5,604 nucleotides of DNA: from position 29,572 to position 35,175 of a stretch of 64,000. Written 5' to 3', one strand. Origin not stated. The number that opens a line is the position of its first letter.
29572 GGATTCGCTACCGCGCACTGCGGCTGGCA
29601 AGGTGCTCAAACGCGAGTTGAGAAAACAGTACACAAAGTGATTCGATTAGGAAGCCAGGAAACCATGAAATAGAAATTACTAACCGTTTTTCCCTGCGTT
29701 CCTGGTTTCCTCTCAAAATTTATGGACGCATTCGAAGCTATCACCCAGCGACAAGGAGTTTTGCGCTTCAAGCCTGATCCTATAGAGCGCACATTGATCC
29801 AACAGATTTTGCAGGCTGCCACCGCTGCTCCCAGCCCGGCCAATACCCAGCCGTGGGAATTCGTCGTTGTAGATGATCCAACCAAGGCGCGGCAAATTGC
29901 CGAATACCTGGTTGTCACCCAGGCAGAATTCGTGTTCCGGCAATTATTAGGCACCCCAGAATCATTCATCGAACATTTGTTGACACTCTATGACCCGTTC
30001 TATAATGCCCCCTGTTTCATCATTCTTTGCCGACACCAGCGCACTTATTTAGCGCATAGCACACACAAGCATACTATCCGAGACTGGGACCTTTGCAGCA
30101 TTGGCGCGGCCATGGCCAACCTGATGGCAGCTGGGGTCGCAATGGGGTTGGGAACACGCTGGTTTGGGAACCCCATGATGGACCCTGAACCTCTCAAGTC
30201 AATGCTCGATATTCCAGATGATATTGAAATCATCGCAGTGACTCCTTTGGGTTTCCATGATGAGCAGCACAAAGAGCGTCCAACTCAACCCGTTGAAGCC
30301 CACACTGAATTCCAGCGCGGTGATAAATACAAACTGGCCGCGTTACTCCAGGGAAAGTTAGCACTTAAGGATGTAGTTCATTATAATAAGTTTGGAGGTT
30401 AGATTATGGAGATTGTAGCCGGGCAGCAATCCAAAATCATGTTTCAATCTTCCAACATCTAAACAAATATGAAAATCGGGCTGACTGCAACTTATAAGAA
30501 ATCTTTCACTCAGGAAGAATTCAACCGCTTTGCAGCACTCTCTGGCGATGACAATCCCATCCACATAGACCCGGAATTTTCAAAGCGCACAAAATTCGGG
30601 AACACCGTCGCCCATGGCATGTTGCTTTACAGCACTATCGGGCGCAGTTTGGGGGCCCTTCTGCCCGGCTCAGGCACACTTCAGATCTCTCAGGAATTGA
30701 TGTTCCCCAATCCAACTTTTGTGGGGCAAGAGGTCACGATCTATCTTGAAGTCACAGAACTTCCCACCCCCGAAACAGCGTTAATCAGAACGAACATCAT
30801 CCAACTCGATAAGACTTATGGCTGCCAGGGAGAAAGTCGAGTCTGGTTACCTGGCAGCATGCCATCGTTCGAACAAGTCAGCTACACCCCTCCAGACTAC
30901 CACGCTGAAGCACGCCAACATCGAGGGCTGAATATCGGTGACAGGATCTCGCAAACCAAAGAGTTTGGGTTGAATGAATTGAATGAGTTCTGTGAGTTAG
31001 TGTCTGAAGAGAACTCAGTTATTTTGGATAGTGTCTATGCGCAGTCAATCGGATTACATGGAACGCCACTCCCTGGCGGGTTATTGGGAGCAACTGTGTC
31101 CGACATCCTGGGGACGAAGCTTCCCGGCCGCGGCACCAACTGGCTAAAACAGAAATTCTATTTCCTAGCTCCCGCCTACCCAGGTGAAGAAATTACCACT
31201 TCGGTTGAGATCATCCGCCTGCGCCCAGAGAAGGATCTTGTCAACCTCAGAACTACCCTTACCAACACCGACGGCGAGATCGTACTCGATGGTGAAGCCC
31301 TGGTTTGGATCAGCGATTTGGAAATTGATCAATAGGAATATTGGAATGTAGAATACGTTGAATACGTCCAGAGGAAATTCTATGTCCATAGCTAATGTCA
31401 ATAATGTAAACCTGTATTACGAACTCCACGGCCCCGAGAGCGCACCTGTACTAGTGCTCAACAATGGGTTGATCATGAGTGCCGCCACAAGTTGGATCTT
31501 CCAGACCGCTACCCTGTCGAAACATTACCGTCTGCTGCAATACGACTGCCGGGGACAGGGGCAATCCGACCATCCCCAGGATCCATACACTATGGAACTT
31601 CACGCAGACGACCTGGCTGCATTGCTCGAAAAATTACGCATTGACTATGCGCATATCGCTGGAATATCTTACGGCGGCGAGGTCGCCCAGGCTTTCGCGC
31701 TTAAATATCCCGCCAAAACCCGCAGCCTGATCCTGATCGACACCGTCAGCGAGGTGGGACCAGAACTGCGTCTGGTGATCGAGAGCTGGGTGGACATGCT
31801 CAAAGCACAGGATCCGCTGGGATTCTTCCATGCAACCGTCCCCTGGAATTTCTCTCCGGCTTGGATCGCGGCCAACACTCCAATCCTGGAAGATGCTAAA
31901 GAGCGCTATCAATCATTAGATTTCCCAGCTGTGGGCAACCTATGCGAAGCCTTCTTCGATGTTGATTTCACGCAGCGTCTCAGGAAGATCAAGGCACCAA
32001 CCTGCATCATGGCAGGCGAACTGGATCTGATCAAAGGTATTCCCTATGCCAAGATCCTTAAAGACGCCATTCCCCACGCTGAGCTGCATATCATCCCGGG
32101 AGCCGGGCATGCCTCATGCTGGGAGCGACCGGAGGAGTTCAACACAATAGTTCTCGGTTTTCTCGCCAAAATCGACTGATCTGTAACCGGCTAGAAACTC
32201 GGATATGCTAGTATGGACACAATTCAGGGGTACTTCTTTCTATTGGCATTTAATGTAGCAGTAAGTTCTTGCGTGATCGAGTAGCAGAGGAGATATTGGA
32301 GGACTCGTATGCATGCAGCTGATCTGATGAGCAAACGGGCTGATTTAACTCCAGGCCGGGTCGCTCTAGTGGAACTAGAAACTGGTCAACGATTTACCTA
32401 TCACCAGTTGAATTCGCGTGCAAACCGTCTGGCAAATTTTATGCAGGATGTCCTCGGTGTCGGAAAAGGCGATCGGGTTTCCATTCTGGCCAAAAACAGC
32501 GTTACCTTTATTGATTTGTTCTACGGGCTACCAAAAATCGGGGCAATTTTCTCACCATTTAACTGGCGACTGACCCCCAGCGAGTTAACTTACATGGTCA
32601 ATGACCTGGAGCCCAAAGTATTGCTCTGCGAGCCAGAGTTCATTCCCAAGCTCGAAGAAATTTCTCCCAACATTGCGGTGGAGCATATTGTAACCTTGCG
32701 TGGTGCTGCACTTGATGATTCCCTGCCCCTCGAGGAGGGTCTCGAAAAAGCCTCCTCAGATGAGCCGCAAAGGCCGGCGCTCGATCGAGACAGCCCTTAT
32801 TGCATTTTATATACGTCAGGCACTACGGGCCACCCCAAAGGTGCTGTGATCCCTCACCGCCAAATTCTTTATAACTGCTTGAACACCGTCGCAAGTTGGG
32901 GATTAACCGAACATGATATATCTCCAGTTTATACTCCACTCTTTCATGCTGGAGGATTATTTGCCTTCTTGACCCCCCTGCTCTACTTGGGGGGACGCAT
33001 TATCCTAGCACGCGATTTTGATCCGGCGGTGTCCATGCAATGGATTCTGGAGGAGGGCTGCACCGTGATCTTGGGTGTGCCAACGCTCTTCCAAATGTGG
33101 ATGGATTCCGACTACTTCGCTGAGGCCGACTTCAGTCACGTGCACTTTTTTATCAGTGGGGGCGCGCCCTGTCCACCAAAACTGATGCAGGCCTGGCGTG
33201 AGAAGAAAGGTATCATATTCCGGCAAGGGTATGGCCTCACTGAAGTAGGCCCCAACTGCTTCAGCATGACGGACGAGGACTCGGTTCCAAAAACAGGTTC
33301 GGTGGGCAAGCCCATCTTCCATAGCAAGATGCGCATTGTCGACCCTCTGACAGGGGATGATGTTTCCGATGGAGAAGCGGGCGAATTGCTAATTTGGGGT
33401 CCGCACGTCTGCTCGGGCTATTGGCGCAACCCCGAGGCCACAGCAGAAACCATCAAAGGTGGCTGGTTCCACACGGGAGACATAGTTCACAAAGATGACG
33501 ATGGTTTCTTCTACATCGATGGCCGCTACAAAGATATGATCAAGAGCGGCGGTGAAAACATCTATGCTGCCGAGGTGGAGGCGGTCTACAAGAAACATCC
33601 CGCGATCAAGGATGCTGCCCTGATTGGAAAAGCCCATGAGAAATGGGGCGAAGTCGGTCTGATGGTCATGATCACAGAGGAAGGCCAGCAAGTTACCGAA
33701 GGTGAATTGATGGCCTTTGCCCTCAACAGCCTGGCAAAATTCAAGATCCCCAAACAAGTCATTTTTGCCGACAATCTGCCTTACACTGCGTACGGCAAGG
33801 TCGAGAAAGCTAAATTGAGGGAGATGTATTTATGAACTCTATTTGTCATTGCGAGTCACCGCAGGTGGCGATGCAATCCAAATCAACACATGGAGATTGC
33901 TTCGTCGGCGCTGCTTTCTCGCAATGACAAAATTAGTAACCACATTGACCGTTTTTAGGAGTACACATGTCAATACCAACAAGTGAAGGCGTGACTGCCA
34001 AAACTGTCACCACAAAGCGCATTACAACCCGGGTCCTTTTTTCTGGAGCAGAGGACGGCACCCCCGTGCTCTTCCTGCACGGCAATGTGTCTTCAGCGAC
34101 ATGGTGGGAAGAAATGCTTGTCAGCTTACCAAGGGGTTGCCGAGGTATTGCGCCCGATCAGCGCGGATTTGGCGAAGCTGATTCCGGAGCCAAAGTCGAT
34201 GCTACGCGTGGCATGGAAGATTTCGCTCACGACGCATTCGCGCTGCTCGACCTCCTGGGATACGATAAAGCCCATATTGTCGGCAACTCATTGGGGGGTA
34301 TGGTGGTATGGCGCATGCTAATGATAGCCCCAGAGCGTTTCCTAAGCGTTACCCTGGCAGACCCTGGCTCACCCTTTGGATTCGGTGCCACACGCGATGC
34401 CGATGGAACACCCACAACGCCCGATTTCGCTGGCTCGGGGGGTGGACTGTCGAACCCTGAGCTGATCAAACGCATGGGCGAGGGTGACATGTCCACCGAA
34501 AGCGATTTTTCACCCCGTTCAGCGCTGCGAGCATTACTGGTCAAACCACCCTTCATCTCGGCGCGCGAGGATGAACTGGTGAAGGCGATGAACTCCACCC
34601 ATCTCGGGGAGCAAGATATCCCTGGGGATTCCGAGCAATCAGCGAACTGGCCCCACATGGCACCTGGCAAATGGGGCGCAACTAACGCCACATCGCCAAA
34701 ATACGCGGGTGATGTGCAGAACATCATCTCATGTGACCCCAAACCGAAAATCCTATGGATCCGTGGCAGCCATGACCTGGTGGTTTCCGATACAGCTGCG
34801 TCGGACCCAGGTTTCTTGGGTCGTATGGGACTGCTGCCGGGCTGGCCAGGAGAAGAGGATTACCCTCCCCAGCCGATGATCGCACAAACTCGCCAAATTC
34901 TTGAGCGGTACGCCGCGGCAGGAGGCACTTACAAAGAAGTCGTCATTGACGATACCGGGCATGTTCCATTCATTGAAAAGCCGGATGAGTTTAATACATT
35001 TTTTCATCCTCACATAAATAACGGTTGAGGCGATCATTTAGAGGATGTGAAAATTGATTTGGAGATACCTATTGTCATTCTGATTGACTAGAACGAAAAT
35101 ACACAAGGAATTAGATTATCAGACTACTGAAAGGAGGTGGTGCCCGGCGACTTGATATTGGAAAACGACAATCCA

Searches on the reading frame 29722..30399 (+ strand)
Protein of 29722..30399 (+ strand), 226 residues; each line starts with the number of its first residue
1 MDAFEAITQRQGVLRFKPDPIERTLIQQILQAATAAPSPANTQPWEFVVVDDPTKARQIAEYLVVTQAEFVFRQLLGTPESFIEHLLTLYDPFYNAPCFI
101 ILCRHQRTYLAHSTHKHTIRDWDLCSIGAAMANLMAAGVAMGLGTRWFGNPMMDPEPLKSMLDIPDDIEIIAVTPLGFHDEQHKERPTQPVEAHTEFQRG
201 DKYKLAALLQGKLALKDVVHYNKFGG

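Call 41: search_protein_families(library=ncbifam, proteins=[window:29722-30399:+], max_evalue=0.00001)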
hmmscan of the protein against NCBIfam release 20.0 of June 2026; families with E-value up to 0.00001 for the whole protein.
window:29722-30399:+ (226 aa): 7 families
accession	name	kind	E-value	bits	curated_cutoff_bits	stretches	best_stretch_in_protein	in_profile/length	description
TIGR02476.1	BluB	equivalog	5.9e-22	78.1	150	1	4-185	10-186/205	5,6-dimethylbenzimidazole synthase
NF009810.0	PRK13294.1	equivalog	5.1e-19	68.5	304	1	5-193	256-444/449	coenzyme F420-0:L-glutamate ligase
TIGR03553.1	F420_FbiB_CTERM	equivalog_domain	2e-17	63.6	249.55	1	5-193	1-189/194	F420 biosynthesis protein FbiB, C-terminal domain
NF008088.0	PRK10828.1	equivalog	1.8e-08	34.2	183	1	1-177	1-161/183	NAD(P)H nitroreductase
NF008033.1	PRK10765.1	equivalog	2.1e-07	30.6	223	0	4-62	5-63/240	oxygen-insensitive NADPH nitroreductase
NF047509.1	Rv3131_FMN_oxido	subfamily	5.4e-07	29.4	199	0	29-52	2-25/319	Acg family FMN-binding oxidoreductase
NF005901.0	PRK07877.1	equivalog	8.7e-06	24.2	476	0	19-51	370-402/722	Rv1355c family protein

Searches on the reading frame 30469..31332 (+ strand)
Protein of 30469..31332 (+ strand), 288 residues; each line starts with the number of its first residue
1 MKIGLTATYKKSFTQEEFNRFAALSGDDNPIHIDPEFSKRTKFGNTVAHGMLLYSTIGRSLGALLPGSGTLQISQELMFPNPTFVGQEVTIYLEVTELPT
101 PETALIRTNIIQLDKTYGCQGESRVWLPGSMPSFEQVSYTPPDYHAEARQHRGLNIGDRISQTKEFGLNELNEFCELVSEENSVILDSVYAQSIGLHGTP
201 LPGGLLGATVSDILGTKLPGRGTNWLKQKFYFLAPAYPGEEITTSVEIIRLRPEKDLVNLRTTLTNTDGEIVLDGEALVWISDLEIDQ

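Call 41: search_protein_families(library=ncbifam, proteins=[window:30469-31332:+], max_evalue=0.00001)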
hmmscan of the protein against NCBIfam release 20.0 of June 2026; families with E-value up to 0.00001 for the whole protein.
window:30469-31332:+ (288 aa): 3 families
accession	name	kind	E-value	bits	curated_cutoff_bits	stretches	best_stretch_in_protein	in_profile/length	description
NF006045.0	PRK08190.1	subfamily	8.9e-44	150.1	282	2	1-141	14-155/467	bifunctional enoyl-CoA hydratase/phosphate acetyltransferase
NF040620.1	fused_HadA_HadB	exception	5.5e-10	39.2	350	1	12-58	211-257/329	fused (3R)-hydroxyacyl-ACP dehydratase subunits HadA/HadB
NF010246.0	PRK13693.1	equivalog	7.7e-07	29.1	203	1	13-55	22-64/142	(3R)-hydroxyacyl-ACP dehydratase subunit HadB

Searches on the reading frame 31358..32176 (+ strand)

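Call 41: search_protein_families(library=ncbifam, proteins=[window:31358-32176:+], max_evalue=0.00001)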
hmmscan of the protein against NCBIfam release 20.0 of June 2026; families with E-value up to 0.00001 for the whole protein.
window:31358-32176:+ (273 aa): 28 families (the best 25 are shown)
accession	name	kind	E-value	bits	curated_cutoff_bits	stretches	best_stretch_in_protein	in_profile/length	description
TIGR02427.1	protocat_pcaD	equivalog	2e-45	155.1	255.85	1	19-269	2-250/251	3-oxoadipate enol-lactonase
NF051488.1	bifunc_PcaDC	exception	3.6e-42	144.8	390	1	19-271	2-252/375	bifunctional 3-oxoadipate enol-lactonase/4-carboxymuconolactone decarboxylase PcaDC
NF051487.1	bifunc_PcaCD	exception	6.8e-39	134.1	430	1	30-270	173-412/413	bifunctional 4-carboxymuconolactone decarboxylase/3-oxoadipate enol-lactonase PcaCD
TIGR03611.1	RutD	equivalog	9e-36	123.5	238.5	1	20-270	2-256/258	pyrimidine utilization protein D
TIGR01250.1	pro_imino_pep_2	subfamily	3.9e-27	95.6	167.65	2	11-148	6-147/288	proline iminopeptidase-family hydrolase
NF045948.1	ProImpepThrmp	equivalog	2.4e-24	86.3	500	2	12-134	7-133/291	proline iminopeptidase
NF050089.1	i_nPHAscl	equivalog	1.4e-20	73.5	300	1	27-134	16-122/288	intracellular short-chain-length polyhydroxyalkanoate depolymerase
TIGR03695.1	menH_SHCHC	equivalog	2.2e-20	73.2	208.55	2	30-128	3-103/252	2-succinyl-6-hydroxy-2,4-cyclohexadiene-1-carboxylate synthase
NF045632.1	hydroxlase_HsaD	equivalog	2.7e-20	72.5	400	1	7-127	12-135/290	4,5:9,10-diseco-3-hydroxy-5,9,17-trioxoandrosta-1(10),2-diene-4-oate hydrolase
NF052610.1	macro_16_ester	equivalog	3.1e-20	72.7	420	1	11-129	5-127/281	alpha/beta fold macrolide esterase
NF011457.0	PRK14875.1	equivalog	1.4e-19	70.3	307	1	8-129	111-231/372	acetoin dehydrogenase dihydrolipoyllysine-residue acetyltransferase subunit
NF041759.1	mac_hydro_EstT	equivalog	1.9e-19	69.9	450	1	11-129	4-126/278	macrolide hydrolase EstT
NF045945.1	ProImpepLactob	equivalog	3.2e-17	62.9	400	2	18-132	14-134/293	proline iminopeptidase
TIGR03343.1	biphenyl_bphD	equivalog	8e-17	61.3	462.15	2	14-129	17-134/282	2-hydroxy-6-oxo-6-phenylhexa-2,4-dienoate hydrolase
TIGR02240.1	PHA_depoly_arom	equivalog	2.1e-16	60.1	250.6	1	27-130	24-125/276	poly(3-hydroxyalkanoate) depolymerase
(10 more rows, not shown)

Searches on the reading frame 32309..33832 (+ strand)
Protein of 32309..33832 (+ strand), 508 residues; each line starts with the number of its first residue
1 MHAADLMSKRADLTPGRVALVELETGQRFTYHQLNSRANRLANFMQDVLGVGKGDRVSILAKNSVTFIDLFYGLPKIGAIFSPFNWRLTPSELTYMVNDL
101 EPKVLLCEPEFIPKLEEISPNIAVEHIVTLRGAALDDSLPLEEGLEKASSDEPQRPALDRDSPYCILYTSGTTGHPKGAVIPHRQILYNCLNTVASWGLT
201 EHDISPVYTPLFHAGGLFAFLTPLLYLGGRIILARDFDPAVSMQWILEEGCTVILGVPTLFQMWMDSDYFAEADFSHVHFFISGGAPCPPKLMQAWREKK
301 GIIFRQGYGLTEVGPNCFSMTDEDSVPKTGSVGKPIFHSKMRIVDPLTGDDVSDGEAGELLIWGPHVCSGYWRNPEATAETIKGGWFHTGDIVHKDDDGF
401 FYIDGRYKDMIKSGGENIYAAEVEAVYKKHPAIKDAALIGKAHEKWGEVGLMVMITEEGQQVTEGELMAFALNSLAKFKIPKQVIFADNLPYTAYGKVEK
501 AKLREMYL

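Call 41: search_protein_families(library=ncbifam, proteins=[window:32309-33832:+], max_evalue=0.00001)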
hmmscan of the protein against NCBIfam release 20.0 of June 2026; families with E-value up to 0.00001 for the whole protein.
window:32309-33832:+ (508 aa): 106 families (the best 25 are shown)
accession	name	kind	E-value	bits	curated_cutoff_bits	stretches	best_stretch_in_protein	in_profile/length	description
NF005307.0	PRK06839.1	equivalog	4.2e-145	484.2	748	1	7-505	8-491/496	o-succinylbenzoate--CoA ligase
NF004837.0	PRK06187.1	subfamily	1.9e-139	465.3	476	1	5-507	12-522/531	long-chain-fatty-acid--CoA ligase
NF052269.1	Staph_lig_FadD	equivalog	2.9e-123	411.8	650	1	4-506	3-492/499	long-chain-fatty-acid--CoA ligase FadD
NF006182.0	PRK08316.1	subfamily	1.1e-110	370.7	663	1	4-507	14-517/523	fatty acyl-CoA synthetase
NF006572.0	PRK09088.1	equivalog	6e-110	368.2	696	1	3-506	3-486/491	acyl-CoA synthetase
NF005702.0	PRK07514.1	subfamily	2.3e-105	352.8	558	1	18-507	19-500/506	malonyl-CoA synthase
NF002966.0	PRK03640.1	equivalog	2.3e-99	333.2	556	1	5-505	6-478/483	o-succinylbenzoate--CoA ligase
NF005676.0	PRK07470.1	equivalog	2.3e-98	330.1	774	1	3-505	22-527/544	acyl-CoA synthetase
NF009233.0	PRK12583.1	subfamily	6.8e-97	325.2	832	2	155-506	195-549/558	fatty acid CoA ligase family protein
NF005857.1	PRK07786.1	exception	2.3e-96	323.3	733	1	9-507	17-512/513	fatty-acid--CoA ligase FadD5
NF006181.0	PRK08314.1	subfamily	5.5e-89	298.9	705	1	26-505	47-552/563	long-chain-fatty-acid--CoA ligase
NF004114.0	PRK05605.1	equivalog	1.8e-88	297.3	766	2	149-506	209-568/575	long-chain-fatty-acid--CoA ligase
NF006020.0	PRK08162.1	subfamily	6.4e-88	295.4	677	1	7-506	25-537/545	acyl-CoA synthetase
NF005801.1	PRK07656.1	equivalog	1.2e-85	288.1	657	1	25-504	23-500/500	FadD3 family acyl-CoA ligase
NF004808.0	PRK06155.1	equivalog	6.1e-85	285.5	722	1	3-506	23-521/542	ATP-dependent acyl-CoA ligase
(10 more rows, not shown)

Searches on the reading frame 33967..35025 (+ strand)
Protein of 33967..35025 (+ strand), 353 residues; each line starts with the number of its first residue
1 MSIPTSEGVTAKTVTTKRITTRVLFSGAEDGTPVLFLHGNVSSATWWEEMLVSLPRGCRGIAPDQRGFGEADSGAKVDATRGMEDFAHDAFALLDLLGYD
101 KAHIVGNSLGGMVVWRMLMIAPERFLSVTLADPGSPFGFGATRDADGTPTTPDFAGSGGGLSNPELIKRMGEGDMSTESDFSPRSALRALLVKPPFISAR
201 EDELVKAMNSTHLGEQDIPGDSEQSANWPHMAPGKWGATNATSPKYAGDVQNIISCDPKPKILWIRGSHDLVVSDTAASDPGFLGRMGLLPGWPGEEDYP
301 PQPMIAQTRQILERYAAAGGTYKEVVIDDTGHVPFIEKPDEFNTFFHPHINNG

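Call 41: search_protein_families(library=ncbifam, proteins=[window:33967-35025:+], max_evalue=0.00001)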
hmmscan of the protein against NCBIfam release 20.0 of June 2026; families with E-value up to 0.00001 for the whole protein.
window:33967-35025:+ (353 aa): 21 families
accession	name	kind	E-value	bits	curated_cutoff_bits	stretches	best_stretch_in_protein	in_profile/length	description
NF050089.1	i_nPHAscl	equivalog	8.8e-18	64.4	300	1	30-144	17-128/288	intracellular short-chain-length polyhydroxyalkanoate depolymerase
NF011457.0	PRK14875.1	equivalog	2.6e-16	59.6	307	1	8-133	109-231/372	acetoin dehydrogenase dihydrolipoyllysine-residue acetyltransferase subunit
NF051488.1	bifunc_PcaDC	exception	1.5e-15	57.2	390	1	23-138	4-116/375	bifunctional 3-oxoadipate enol-lactonase/4-carboxymuconolactone decarboxylase PcaDC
TIGR02427.1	protocat_pcaD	equivalog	3e-15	56.3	255.85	1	26-132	7-111/251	3-oxoadipate enol-lactonase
NF045632.1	hydroxlase_HsaD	equivalog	1.9e-13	50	400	1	8-134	11-138/290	4,5:9,10-diseco-3-hydroxy-5,9,17-trioxoandrosta-1(10),2-diene-4-oate hydrolase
NF052610.1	macro_16_ester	equivalog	4e-13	49.4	420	1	27-131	19-125/281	alpha/beta fold macrolide esterase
NF051487.1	bifunc_PcaCD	exception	2.7e-11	43.2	430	1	10-136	147-274/413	bifunctional 4-carboxymuconolactone decarboxylase/3-oxoadipate enol-lactonase PcaCD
TIGR03695.1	menH_SHCHC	equivalog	2.1e-10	40.5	208.55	1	32-131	3-102/252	2-succinyl-6-hydroxy-2,4-cyclohexadiene-1-carboxylate synthase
NF053683.1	esterase_mleBRB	exception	7.7e-10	38.8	585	1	32-131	24-125/280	BRB family alpha/beta fold macrolide esterase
NF033124.1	estX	equivalog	8.4e-10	38.2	600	1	25-131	17-125/280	macrolide esterase EstX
NF002043.0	PRK00870.1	subfamily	1.4e-09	37.8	265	1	15-139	30-154/302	haloalkane dehalogenase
NF053693.1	esterase_mleCBF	exception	2.3e-09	37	564.5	1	27-132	19-126/279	CBF family alpha/beta fold macrolide esterase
TIGR03056.1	bchO_mg_che_rel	equivalog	3e-09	36.3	172.55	1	14-123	11-118/278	alpha/beta fold hydrolase BchO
TIGR03343.1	biphenyl_bphD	equivalog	4.8e-09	35.8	462.15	1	22-134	21-135/282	2-hydroxy-6-oxo-6-phenylhexa-2,4-dienoate hydrolase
NF004514.1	PRK05855.1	equivalog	8.3e-09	34.5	455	1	14-119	5-110/578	SDR family oxidoreductase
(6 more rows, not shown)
